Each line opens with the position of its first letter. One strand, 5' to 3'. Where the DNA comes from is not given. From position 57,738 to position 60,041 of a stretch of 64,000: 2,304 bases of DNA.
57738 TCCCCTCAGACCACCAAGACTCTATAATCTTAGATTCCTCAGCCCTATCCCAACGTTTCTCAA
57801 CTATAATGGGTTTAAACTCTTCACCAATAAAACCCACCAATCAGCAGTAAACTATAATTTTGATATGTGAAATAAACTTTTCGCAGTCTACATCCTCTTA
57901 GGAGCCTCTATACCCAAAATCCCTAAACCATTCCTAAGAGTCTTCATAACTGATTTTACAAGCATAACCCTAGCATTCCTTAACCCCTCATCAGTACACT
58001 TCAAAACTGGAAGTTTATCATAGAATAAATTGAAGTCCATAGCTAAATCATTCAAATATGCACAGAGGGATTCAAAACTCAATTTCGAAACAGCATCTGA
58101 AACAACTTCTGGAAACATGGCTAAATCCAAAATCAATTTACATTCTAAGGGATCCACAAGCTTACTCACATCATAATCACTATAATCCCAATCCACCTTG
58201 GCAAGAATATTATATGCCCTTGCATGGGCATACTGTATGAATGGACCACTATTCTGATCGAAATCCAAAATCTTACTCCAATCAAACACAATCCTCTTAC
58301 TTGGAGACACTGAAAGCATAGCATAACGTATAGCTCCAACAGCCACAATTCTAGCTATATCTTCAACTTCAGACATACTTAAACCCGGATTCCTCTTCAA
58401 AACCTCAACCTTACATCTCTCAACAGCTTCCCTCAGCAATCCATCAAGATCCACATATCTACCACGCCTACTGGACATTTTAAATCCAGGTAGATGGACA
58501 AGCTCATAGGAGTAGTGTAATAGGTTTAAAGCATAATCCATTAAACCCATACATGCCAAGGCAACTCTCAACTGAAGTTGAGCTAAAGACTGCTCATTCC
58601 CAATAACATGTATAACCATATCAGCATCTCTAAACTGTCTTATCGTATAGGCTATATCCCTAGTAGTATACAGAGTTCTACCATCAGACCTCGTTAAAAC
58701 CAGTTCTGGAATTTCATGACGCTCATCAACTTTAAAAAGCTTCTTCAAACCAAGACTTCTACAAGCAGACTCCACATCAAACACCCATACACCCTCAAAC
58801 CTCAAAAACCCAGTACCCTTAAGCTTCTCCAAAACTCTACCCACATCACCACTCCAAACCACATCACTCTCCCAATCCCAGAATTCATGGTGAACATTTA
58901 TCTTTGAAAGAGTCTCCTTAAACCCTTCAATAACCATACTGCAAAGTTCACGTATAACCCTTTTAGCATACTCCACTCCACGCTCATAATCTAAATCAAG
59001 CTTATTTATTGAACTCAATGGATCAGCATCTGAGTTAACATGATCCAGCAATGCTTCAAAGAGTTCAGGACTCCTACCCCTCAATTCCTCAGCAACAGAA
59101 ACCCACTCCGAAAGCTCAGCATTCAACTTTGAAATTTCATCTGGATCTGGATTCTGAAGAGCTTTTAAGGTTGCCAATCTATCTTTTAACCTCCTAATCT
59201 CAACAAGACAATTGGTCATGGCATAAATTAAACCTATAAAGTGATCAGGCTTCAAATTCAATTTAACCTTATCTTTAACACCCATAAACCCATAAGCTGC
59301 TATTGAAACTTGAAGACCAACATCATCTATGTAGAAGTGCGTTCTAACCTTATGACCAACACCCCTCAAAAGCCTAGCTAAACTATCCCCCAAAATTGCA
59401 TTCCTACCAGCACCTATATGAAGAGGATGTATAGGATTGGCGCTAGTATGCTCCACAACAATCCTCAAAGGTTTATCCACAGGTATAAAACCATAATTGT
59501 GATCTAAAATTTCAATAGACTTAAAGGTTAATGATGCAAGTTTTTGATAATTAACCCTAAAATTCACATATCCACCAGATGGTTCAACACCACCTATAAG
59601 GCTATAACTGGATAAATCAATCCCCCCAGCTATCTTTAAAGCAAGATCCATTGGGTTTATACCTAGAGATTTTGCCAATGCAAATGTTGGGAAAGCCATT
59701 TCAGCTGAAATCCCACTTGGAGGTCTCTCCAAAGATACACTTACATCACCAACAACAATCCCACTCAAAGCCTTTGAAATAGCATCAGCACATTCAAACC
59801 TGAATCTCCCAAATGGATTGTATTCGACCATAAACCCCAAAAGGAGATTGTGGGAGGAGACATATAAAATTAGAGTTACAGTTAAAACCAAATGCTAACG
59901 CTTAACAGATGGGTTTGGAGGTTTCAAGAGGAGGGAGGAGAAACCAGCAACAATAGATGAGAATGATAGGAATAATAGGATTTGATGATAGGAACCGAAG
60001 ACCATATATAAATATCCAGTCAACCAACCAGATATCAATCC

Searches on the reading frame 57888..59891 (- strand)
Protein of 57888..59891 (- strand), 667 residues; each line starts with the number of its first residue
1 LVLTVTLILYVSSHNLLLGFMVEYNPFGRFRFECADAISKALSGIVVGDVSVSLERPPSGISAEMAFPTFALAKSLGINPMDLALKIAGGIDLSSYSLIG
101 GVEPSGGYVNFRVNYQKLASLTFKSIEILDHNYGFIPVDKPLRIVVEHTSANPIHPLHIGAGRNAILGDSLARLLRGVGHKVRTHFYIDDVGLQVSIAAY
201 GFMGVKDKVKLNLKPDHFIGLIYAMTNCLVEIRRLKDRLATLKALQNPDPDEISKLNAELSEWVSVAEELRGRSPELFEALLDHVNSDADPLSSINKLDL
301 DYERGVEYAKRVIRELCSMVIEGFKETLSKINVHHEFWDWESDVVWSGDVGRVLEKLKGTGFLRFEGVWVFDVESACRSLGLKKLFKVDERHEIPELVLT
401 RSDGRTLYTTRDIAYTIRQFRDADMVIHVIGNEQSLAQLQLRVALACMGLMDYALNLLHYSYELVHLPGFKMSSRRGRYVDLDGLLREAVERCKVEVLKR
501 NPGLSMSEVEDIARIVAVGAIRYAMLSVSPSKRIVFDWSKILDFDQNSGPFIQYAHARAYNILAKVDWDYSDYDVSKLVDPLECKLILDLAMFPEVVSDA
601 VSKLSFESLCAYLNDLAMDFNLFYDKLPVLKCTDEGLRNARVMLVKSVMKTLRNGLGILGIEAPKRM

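Call 3: search_protein_families(library=pfam, proteins=[window:57888-59891:-], max_evalue=0.01)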
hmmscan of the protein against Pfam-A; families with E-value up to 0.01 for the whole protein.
window:57888-59891:- (667 aa): 3 families
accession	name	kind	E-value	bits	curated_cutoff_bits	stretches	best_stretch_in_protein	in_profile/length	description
PF00750.26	tRNA-synt_1d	-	2.9e-29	102.6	23.3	2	304-538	127-349/349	tRNA synthetases class I (R), catalytic domain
PF05746.21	DALR_1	-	3.4e-29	101.7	22.3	1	552-667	1-117/117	DALR anticodon binding domain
PF03485.21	Arg_tRNA_synt_N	-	4.2e-09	37.3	21.5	1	35-112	4-84/85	Arginyl tRNA synthetase N terminal domain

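Call 4: search_protein_families(library=ncbifam, proteins=[window:57888-59891:-], max_evalue=0.01)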
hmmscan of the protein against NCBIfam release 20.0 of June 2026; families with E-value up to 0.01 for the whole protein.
window:57888-59891:- (667 aa): 5 families
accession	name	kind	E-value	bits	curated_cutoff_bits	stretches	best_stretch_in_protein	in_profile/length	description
NF002446.0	PRK01611.3-3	equivalog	1.2e-204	681.2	399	1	24-667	3-636/636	arginine--tRNA ligase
TIGR00456.1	argS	equivalog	6.2e-118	394.6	261.65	2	294-667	211-569/569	arginine--tRNA ligase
NF002447.0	PRK01611.3-4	equivalog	1.8e-108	363.6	460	3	418-667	354-613/613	arginine--tRNA ligase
NF045898.1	ArgS_rel_codon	equivalog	5.9e-11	42.4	340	1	514-666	173-326/327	ArgS-related anticodon-binding protein NrtL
TIGR00211.2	glyS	equivalog_domain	2.7e-05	22.9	300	1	553-653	576-676/684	glycine--tRNA ligase subunit beta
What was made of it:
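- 57888..59891 (-): argS, 47 bp upstream on the same strand; probably co-transcribed (inferred). NF002446, 681 bits (call 4).
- Checked: The upstream neighbour 57888-59891(-) is argS (NCBIfam NF002446, 681 bits against a cut-off of 399; call 4).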

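Call 54: search_solved_structures(query=window:57888-59891:-, show_alignments=1, max_evalue=1e-20)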
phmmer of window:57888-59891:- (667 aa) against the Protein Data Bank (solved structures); distinct sequences matched with E-value up to 1e-20: 11.
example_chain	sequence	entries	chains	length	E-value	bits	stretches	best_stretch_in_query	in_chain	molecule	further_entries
2zue_A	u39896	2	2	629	9.1e-84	285.5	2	402-667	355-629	Arginyl-tRNA synthetase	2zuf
1iq0_A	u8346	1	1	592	5.8e-63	216.8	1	423-666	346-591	ARGINYL-TRNA SYNTHETASE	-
4oby_A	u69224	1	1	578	3.9e-48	167.8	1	384-667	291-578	Arginine--tRNA ligase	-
5yym_A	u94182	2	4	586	4.2e-48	167.7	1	384-667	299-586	Arginine--tRNA ligase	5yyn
5b63_A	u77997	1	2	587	4.2e-48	167.7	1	384-667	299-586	Arginine--tRNA ligase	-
6ao8_A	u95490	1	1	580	2.3e-45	158.6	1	393-663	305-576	Arginine--tRNA ligase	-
1bs2_A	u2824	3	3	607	3.6e-42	148.1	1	303-667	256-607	PROTEIN (ARGINYL-TRNA SYNTHETASE) | ARGINYL-TRNA SYNTHETASE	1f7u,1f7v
4zaj_A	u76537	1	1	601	4.3e-25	91.7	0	397-667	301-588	Arginine--tRNA ligase, cytoplasmic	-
4q2t_A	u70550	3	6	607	4.6e-25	91.6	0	397-667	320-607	Arginine--tRNA ligase, cytoplasmic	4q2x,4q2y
4r3z_B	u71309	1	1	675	6.9e-25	91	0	397-667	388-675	Arginine--tRNA ligase, cytoplasmic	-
3fnr_A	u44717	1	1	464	4.8e-23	84.9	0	143-208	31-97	Arginyl-tRNA synthetase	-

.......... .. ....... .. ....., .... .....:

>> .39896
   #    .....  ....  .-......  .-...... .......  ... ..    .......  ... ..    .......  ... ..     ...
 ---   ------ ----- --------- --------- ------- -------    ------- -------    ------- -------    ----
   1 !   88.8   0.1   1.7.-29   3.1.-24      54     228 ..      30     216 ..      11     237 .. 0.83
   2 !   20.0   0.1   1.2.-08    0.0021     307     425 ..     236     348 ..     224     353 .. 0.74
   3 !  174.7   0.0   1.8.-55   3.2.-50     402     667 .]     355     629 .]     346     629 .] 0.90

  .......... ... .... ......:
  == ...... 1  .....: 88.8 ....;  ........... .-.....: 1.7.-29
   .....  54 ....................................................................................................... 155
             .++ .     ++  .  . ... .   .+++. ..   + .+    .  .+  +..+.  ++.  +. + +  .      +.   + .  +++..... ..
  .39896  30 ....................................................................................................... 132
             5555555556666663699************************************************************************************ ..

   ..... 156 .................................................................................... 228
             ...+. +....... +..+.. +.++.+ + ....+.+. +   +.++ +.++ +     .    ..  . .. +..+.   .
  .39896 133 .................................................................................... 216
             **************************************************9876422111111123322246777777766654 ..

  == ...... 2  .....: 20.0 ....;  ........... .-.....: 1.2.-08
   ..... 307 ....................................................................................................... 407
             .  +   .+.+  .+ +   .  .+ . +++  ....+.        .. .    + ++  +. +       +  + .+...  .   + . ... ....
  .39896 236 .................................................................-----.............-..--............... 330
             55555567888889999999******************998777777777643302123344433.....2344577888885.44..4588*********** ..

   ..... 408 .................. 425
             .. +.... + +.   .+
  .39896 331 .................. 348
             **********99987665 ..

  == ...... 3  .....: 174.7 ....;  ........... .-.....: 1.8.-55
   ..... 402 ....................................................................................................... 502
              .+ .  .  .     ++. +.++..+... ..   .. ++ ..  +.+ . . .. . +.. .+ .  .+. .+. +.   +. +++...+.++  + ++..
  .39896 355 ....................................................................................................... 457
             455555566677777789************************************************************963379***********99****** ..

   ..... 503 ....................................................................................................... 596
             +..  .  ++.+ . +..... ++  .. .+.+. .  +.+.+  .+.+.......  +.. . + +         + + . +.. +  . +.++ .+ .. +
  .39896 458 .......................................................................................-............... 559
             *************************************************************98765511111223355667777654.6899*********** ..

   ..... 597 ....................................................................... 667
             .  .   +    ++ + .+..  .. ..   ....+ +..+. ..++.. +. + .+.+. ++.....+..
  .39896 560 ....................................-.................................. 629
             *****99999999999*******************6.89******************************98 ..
